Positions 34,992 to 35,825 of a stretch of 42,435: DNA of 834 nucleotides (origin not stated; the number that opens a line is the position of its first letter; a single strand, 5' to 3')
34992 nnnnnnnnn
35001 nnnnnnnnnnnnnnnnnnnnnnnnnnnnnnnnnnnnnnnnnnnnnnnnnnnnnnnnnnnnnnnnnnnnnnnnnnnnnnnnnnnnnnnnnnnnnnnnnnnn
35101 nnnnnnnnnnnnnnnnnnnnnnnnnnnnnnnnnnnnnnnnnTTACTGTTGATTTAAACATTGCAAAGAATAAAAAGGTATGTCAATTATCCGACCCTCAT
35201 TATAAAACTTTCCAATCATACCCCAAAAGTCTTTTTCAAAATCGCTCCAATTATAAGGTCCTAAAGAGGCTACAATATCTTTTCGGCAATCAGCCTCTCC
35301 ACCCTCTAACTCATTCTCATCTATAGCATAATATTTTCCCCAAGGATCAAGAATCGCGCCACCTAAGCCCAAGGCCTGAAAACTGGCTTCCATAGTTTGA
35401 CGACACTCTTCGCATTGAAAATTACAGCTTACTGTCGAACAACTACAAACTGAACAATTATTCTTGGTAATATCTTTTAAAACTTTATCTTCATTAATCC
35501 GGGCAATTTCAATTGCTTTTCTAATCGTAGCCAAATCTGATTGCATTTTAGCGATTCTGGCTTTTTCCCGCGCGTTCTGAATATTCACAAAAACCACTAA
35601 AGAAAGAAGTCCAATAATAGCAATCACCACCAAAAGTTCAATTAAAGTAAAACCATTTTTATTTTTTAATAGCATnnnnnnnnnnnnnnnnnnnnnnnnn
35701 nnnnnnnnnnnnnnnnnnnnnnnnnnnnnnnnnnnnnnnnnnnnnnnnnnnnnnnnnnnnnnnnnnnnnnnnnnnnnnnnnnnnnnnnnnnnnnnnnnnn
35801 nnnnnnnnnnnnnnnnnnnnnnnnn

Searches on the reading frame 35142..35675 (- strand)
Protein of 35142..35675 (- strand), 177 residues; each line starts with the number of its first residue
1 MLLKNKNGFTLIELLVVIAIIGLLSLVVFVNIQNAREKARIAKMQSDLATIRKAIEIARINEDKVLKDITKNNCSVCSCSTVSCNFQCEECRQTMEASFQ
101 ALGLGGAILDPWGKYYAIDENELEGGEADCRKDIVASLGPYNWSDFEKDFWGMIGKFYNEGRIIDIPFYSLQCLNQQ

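Call 3: search_protein_families(library=pfam, proteins=[window:35142-35675:-], max_evalue=0.01)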
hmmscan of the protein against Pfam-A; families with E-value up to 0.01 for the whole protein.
window:35142-35675:- (177 aa): 1 family
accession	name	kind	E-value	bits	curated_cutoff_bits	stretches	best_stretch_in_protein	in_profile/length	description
PF07963.17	N_methyl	-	3.5e-09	36.3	21.2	1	4-29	2-27/27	Prokaryotic N-terminal methylation motif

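Call 4: search_protein_families(library=ncbifam, proteins=[window:35142-35675:-], max_evalue=0.01)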
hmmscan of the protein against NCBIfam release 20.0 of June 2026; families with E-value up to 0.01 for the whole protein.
window:35142-35675:- (177 aa): 13 families
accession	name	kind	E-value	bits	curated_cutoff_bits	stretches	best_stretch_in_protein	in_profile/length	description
TIGR01710.1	typeII_sec_gspG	equivalog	2.7e-11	43.6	88.85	1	8-62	2-56/134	type II secretion system major pseudopilin GspG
NF007862.0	PRK10574.1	equivalog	1.1e-09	38.6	138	1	4-65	2-63/145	prepilin peptidase-dependent pilin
TIGR01708.2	typeII_sec_gspH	equivalog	5.7e-09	36.2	80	1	7-69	2-65/169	type II secretion system minor pseudopilin GspH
TIGR02532.1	IV_pilin_GFxxxE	domain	1.9e-08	33.8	16.3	1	7-28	2-23/24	prepilin-type N-terminal cleavage/methylation domain-containing protein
NF007800.0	PRK10506.1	equivalog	2e-07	31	158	1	3-92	5-95/163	prepilin peptidase-dependent protein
NF041013.1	T4P_ComGE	equivalog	1.1e-06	28.6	49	1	4-73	1-73/83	competence type IV pilus minor pilin ComGE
NF040999.1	pilin_ComGC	equivalog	3e-06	27.3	75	1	7-61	2-56/84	competence type IV pilus major pilin ComGC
TIGR01711.1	gspJ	equivalog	5.7e-05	23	64.85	1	8-56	2-51/192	type II secretion system minor pseudopilin GspJ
NF040982.1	ComGD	equivalog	6.2e-05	23.4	70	1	6-53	1-52/139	competence type IV pilus minor pilin ComGD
TIGR02596.1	TIGR02596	subfamily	0.00015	21.9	70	1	9-50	1-42/196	Verru_Chthon cassette protein D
NF041775.1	typeIV_PilA_Myxo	equivalog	0.00015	21.8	400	1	6-44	10-50/214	type IV pilin protein PilA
NF041002.1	pilin_ComGF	equivalog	0.0057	16.9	80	1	7-40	2-35/139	competence type IV pilus minor pilin ComGF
NF005269.0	PRK06771.1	equivalog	0.0065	17.1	90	1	14-64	5-57/97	hypothetical protein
